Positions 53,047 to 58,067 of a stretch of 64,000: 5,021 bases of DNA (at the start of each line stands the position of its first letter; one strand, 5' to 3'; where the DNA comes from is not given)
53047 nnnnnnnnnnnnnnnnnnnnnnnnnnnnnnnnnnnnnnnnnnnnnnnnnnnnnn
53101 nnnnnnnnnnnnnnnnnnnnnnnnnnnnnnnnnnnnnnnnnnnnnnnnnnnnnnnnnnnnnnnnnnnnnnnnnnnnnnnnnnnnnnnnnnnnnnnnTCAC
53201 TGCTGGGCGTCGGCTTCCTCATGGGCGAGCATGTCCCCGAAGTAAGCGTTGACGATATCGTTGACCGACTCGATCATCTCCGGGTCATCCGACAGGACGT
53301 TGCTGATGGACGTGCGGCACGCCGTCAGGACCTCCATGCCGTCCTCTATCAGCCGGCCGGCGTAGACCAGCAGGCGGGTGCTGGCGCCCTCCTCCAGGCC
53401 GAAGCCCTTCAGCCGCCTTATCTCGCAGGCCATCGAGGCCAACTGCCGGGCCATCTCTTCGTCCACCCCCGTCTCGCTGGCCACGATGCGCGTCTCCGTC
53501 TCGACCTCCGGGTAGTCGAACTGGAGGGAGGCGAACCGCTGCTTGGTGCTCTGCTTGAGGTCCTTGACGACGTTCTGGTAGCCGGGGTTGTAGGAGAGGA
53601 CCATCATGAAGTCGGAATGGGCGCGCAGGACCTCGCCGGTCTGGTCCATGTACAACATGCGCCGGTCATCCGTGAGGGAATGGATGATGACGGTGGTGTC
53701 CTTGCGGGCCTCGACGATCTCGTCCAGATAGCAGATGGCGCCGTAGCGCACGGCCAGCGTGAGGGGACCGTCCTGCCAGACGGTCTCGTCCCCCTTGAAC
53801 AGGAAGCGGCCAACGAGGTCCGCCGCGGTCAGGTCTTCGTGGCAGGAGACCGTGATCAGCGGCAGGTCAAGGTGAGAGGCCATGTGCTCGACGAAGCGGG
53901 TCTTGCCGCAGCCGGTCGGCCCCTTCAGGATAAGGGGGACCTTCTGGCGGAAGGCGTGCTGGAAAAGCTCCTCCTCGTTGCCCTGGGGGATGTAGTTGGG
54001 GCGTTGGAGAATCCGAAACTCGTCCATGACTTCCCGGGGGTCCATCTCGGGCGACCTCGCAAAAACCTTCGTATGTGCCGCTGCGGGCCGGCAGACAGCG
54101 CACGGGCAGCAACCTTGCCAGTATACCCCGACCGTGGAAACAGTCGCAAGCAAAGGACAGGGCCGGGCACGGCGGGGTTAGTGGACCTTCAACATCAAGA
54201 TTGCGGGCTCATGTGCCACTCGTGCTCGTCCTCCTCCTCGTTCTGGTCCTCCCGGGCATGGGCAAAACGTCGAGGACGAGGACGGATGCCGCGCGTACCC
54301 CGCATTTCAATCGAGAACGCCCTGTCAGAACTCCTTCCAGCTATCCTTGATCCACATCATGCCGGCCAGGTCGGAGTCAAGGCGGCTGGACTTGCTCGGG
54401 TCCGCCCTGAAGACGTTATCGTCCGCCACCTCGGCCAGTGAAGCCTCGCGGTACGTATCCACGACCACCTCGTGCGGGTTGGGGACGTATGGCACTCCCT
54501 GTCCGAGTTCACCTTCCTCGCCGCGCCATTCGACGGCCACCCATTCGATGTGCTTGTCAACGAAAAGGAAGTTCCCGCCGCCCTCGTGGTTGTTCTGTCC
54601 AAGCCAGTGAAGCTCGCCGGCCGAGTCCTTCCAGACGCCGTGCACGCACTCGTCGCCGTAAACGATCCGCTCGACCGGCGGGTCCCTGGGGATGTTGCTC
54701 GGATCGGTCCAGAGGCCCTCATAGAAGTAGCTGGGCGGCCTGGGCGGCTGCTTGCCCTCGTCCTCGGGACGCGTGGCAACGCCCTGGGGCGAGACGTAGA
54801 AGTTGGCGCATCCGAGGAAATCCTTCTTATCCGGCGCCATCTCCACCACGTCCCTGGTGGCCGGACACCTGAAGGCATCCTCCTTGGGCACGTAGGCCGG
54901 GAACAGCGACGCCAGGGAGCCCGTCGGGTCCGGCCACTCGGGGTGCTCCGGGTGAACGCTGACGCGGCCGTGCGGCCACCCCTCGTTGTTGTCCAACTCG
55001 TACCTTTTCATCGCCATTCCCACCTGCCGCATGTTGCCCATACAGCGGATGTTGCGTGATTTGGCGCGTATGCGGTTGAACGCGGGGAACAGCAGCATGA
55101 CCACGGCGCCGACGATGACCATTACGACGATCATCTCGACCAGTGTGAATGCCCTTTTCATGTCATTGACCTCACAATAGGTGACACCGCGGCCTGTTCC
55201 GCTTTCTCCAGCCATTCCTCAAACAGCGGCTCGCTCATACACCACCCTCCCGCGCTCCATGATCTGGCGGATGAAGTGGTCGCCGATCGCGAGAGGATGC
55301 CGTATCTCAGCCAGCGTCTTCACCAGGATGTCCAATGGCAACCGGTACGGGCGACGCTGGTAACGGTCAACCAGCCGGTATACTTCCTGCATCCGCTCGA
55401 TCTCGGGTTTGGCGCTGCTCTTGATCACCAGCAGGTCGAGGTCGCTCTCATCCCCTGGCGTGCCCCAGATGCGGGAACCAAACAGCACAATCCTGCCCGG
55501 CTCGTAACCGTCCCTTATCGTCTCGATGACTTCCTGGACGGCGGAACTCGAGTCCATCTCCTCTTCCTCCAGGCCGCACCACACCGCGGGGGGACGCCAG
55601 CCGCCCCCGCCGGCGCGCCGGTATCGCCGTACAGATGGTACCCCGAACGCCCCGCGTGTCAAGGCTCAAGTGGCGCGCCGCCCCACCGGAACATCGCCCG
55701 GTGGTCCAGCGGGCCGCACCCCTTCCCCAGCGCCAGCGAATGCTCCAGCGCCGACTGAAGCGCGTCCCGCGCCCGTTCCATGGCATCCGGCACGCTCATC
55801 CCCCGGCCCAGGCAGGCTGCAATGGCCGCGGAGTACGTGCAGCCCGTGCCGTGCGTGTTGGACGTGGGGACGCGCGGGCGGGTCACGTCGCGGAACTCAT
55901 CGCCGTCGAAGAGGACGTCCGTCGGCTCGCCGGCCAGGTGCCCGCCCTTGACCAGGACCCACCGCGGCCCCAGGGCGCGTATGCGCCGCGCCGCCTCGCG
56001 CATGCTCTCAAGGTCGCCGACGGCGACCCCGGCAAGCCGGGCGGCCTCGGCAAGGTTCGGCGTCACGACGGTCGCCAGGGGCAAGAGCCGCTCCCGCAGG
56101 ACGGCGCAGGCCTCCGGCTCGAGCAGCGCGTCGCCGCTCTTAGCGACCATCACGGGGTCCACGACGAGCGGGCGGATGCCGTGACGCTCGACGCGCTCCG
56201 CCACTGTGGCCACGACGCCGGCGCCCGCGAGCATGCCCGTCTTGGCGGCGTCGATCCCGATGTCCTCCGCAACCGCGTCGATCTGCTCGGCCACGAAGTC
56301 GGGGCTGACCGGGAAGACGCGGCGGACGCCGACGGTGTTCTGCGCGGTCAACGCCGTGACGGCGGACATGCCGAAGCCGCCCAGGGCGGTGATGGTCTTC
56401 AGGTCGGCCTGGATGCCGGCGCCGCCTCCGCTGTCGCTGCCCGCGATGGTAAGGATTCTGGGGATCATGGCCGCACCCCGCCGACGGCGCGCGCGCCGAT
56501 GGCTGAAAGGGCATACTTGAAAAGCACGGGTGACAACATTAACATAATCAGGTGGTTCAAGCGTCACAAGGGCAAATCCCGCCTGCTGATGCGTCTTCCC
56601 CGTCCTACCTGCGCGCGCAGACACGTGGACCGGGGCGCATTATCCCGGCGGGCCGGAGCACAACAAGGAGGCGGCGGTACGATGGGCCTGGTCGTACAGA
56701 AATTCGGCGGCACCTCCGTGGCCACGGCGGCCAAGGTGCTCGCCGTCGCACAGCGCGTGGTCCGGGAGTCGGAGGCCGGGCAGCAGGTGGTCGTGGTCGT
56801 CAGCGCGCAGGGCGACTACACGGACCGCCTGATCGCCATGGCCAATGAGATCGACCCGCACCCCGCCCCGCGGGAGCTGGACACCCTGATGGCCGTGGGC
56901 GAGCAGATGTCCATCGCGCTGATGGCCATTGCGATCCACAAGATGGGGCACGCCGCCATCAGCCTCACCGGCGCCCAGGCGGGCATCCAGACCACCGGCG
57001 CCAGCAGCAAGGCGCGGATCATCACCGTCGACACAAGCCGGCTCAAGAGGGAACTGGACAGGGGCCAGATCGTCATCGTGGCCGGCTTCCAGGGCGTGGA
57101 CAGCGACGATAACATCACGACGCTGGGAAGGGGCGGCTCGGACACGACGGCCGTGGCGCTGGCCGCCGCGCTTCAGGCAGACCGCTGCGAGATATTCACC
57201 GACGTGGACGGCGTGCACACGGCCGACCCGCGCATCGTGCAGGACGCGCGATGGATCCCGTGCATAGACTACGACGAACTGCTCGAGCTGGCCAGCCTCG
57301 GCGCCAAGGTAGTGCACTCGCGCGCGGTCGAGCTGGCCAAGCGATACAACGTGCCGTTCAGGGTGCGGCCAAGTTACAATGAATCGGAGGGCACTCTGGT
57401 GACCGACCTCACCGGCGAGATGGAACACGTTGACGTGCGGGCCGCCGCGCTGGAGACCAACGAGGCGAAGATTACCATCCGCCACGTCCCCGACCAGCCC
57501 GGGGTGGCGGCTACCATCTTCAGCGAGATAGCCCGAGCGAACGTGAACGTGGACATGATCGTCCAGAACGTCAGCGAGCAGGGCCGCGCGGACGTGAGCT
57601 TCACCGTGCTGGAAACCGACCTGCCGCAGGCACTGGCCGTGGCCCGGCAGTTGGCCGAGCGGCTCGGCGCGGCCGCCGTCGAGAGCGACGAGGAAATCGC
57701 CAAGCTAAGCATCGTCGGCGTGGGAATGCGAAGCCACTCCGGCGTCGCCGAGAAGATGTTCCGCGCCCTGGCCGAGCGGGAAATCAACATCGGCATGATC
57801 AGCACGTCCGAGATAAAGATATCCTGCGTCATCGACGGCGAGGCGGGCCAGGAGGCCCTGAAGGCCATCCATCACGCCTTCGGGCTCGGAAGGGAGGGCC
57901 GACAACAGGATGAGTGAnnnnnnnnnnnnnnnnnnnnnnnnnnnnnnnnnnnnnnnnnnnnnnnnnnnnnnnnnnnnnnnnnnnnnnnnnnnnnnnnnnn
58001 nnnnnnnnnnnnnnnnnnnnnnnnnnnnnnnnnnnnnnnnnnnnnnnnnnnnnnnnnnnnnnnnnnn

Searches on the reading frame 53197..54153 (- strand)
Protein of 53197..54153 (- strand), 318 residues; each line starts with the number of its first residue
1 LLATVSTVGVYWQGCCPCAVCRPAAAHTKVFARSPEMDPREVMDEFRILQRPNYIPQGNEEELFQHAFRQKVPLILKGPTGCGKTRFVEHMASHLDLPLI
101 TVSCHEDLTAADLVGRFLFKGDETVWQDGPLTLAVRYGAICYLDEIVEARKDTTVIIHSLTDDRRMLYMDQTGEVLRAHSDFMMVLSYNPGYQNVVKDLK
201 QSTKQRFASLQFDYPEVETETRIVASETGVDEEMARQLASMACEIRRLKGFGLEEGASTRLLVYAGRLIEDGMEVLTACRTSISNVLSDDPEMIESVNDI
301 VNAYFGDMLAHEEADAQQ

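Call 76: search_protein_families(library=pfam, proteins=[window:53197-54153:-], max_evalue=0.0001)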
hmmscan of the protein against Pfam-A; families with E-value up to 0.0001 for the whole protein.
window:53197-54153:- (318 aa): 3 families
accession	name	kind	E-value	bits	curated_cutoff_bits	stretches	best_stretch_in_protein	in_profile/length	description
PF07728.20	AAA_5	-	9.6e-34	116.8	22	1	73-207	1-139/139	AAA domain (dynein-related subfamily)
PF08406.16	CbbQ_C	-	1.8e-28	99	20.6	1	220-303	1-84/85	CbbQ/NirQ/NorQ C-terminal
PF07726.17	AAA_3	-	4.8e-06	26.9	27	1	75-207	3-129/131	ATPase family associated with various cellular activities (AAA)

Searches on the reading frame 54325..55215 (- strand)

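Call 76: search_protein_families(library=pfam, proteins=[window:54325-55215:-], max_evalue=0.0001)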
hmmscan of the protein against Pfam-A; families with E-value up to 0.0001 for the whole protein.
window:54325-55215:- (296 aa): 1 family
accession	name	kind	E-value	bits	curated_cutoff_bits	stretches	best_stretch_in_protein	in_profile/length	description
PF07963.17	N_methyl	-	5.2e-06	26.2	21.2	1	20-42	4-26/27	Prokaryotic N-terminal methylation motif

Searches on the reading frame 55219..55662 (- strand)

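Call 76: search_protein_families(library=pfam, proteins=[window:55219-55662:-], max_evalue=0.0001)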
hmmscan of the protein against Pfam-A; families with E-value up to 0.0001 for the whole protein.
window:55219-55662:- (147 aa): 2 families
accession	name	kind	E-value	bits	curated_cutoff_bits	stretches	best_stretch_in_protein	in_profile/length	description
PF18765.7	Polbeta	-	1.6e-07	31.8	26.9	1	44-144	2-90/93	Polymerase beta, Nucleotidyltransferase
PF01909.29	NTP_transf_2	-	5.6e-06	27.1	21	1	44-140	3-92/93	Nucleotidyltransferase domain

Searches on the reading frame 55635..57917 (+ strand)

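Call 76: search_protein_families(library=pfam, proteins=[window:55635-57917:+], max_evalue=0.0001)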
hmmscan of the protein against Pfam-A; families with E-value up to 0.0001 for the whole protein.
window:55635-57917:+ (760 aa): 4 families
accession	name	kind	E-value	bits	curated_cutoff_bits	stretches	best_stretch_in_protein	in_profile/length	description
PF00696.33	AA_kinase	-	9.6e-54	183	24.9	1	352-577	2-232/234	Amino acid kinase family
PF22468.2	ACT_9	-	1.2e-35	121.5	27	2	691-749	1-61/61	ACT domain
PF01842.31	ACT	-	1.2e-18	67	27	1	614-675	2-63/66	ACT domain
PF13840.12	ACT_7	-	5.5e-17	61.8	27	1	683-746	1-64/65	ACT domain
